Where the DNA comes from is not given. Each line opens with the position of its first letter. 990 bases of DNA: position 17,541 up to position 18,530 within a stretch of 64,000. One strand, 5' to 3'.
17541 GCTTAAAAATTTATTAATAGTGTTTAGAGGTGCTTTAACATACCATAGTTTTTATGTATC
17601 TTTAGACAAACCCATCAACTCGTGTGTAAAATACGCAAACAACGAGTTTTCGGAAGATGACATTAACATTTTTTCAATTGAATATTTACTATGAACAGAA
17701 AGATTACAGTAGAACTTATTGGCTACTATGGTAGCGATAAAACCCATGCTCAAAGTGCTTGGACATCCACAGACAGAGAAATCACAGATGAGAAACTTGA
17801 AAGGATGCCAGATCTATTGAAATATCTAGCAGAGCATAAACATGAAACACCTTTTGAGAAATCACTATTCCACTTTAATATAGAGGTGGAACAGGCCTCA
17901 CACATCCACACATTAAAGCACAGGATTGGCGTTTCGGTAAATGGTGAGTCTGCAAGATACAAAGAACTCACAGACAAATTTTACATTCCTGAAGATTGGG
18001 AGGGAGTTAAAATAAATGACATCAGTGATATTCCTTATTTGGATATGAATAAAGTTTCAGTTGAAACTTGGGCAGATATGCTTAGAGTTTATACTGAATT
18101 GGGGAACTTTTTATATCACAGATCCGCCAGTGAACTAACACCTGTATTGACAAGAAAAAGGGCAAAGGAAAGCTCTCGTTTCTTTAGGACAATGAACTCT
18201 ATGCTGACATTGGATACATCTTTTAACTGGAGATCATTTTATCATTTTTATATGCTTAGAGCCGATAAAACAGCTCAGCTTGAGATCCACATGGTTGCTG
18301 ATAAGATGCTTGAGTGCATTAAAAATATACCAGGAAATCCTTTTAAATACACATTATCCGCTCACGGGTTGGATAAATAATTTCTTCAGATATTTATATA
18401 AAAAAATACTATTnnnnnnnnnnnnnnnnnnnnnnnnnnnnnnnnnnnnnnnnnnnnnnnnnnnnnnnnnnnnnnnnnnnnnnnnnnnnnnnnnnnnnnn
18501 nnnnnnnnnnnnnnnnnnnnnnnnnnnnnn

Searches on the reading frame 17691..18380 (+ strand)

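Call 64: search_protein_families(library=phrogs, proteins=[window:17691-18380:+], max_evalue=0.001)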
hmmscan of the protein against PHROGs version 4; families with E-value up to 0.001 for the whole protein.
window:17691-18380:+ (229 aa): 2 families
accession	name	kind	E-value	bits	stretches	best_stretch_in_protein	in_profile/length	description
phrog_85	-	DNA, RNA and nucleotide metabolism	6.8e-29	102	1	4-216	370-578/866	thymidylate synthase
phrog_22708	-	DNA, RNA and nucleotide metabolism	0.00023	21.7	1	28-101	61-135/242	thymidylate synthase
